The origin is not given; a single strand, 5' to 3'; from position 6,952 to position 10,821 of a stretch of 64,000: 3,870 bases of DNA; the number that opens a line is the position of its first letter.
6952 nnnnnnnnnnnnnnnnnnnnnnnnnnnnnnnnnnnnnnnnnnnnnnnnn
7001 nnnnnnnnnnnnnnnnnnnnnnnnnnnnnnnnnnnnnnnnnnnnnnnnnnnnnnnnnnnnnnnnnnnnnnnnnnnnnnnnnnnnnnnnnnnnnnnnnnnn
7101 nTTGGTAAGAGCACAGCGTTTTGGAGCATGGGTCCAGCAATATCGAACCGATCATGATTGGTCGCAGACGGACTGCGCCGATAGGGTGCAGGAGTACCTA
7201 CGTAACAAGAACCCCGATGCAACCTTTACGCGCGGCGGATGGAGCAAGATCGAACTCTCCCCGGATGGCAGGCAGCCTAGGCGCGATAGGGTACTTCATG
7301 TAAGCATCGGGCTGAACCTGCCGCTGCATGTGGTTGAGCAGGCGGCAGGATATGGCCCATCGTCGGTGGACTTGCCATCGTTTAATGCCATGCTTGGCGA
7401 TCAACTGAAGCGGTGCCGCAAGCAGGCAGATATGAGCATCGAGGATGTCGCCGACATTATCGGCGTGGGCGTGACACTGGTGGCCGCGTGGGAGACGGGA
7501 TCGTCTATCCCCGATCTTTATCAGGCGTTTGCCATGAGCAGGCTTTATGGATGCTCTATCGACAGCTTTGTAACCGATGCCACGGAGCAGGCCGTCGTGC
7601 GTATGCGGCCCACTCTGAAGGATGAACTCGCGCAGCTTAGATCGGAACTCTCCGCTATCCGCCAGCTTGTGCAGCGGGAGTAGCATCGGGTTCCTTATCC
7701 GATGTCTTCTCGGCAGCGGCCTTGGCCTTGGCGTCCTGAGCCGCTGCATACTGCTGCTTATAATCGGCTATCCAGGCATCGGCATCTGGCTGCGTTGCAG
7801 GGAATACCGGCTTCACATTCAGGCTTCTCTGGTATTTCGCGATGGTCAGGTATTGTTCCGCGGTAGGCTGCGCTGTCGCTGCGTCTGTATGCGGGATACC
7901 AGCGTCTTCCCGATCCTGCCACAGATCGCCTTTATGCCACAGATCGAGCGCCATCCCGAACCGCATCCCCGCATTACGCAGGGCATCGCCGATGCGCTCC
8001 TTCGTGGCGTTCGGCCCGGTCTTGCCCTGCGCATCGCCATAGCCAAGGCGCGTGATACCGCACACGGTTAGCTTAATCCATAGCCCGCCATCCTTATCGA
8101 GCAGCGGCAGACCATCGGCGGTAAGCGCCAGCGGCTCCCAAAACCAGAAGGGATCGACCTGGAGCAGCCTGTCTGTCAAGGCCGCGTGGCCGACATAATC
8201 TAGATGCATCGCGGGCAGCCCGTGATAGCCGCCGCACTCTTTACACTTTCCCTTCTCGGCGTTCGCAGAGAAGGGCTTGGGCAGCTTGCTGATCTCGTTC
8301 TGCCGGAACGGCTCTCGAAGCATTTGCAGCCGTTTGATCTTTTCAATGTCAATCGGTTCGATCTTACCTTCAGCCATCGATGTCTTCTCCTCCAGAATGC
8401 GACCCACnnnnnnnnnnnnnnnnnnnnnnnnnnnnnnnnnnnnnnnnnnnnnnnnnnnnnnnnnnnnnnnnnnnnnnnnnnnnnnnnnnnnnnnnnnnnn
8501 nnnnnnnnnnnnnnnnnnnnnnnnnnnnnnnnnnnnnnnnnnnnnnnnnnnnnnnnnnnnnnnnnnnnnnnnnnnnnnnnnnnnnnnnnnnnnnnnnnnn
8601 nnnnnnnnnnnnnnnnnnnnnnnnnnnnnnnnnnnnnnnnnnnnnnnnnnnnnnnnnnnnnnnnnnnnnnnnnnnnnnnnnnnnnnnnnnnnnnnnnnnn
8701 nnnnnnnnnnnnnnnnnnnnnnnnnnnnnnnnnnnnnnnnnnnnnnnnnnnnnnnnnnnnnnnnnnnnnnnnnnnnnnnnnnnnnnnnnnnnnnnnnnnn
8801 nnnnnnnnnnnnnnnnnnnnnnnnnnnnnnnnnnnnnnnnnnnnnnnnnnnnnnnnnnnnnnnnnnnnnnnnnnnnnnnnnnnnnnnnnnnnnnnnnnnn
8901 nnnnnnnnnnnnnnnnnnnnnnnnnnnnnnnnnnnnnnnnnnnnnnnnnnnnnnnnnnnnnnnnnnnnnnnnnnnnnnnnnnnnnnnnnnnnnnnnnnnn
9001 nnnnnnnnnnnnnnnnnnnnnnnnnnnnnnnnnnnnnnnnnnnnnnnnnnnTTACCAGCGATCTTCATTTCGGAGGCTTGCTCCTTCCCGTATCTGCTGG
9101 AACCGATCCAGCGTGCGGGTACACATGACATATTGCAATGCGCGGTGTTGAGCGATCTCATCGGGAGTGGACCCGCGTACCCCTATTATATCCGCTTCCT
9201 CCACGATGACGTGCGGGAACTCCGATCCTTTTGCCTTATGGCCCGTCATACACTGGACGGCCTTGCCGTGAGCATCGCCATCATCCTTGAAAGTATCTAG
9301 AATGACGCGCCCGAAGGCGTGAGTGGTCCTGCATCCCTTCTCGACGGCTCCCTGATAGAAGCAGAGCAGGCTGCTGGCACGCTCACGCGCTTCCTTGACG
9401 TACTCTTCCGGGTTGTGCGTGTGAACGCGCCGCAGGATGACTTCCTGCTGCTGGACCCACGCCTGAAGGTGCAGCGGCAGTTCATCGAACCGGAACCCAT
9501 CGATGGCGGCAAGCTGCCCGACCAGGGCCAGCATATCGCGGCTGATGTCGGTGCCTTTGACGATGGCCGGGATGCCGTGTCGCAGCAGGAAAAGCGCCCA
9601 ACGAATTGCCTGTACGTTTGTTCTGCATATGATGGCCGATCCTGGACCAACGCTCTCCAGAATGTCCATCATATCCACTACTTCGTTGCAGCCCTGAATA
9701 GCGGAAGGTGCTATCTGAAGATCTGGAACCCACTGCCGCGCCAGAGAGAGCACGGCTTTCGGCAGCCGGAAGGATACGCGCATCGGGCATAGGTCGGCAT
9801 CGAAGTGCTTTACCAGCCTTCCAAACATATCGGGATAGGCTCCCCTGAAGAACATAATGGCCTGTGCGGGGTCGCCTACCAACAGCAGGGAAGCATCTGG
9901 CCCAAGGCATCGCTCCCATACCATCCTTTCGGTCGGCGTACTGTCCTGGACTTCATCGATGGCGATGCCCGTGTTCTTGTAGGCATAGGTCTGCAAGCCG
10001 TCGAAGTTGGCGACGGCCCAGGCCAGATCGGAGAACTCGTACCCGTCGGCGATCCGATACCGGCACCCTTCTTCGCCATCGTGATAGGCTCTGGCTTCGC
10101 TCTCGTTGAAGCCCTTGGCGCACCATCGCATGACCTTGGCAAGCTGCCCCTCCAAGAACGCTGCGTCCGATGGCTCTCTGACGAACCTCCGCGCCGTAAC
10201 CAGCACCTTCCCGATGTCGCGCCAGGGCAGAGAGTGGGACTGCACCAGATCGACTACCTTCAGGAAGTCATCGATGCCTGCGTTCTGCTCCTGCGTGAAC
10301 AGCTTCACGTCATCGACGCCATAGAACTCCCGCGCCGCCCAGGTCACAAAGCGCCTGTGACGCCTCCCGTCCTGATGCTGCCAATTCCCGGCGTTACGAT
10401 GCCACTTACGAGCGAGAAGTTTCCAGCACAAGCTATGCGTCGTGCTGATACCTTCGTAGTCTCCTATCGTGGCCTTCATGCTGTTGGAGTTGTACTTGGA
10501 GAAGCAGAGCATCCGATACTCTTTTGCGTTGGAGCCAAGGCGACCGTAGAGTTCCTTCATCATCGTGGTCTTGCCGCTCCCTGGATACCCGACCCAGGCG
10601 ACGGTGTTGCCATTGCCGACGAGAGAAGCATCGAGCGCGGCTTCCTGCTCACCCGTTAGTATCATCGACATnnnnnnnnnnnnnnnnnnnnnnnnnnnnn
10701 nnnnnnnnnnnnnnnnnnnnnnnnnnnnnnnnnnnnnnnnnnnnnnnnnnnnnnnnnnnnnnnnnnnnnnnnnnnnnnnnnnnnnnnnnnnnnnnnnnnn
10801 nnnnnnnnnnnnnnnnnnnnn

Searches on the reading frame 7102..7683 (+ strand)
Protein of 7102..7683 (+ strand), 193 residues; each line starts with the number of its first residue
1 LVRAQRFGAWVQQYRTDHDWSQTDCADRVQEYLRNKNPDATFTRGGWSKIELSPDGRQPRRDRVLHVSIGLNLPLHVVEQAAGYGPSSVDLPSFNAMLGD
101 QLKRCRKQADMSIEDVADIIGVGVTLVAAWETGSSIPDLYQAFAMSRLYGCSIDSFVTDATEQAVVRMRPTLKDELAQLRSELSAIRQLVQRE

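Call 83: search_protein_families(library=pfam, proteins=[window:7102-7683:+], max_evalue=0.01)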
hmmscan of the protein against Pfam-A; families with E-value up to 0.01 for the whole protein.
window:7102-7683:+ (193 aa): 4 families
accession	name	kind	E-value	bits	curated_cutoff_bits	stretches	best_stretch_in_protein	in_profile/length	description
PF01381.28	HTH_3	-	3.2e-13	50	23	1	102-155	1-54/55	Helix-turn-helix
PF13560.12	HTH_31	-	1e-11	45.4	27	1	98-152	2-57/64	Helix-turn-helix domain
PF12844.13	HTH_19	-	0.00086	19.6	30.2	1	101-138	3-40/64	Helix-turn-helix domain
PF13413.12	HTH_25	-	0.0092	16.2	24.6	0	101-133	1-33/62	Helix-turn-helix domain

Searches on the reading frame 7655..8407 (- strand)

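Call 43: search_protein_families(library=pfam, proteins=[window:7655-8407:-], max_evalue=0.001)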
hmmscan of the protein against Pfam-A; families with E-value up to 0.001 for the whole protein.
window:7655-8407:- (250 aa): 0 families

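Call 45: search_protein_families(library=phrogs, proteins=[window:7655-8407:-], max_evalue=0.001)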
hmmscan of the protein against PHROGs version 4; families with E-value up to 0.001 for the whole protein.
window:7655-8407:- (250 aa): 1 family
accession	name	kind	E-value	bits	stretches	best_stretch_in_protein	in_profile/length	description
phrog_3290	-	DNA, RNA and nucleotide metabolism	3.5e-56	191.1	1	23-180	5-138/192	single strand annealing protein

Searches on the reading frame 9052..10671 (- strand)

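Call 43: search_protein_families(library=pfam, proteins=[window:9052-10671:-], max_evalue=0.001)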
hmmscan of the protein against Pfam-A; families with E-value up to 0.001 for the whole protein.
window:9052-10671:- (539 aa): 4 families
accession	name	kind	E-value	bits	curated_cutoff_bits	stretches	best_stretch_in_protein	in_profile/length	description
PF00580.27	UvrD-helicase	-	1.6e-12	48.2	23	1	27-290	19-270/271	UvrD/REP helicase N-terminal domain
PF13245.12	AAA_19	-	1.4e-08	35.4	25.1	1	22-275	12-133/134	AAA domain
PF13604.12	AAA_30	-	4.1e-07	30.4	27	1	5-82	2-77/191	AAA domain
PF13538.12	UvrD_C_2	-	1.9e-05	24.9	27.4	1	474-520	4-45/52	UvrD-like helicase C-terminal domain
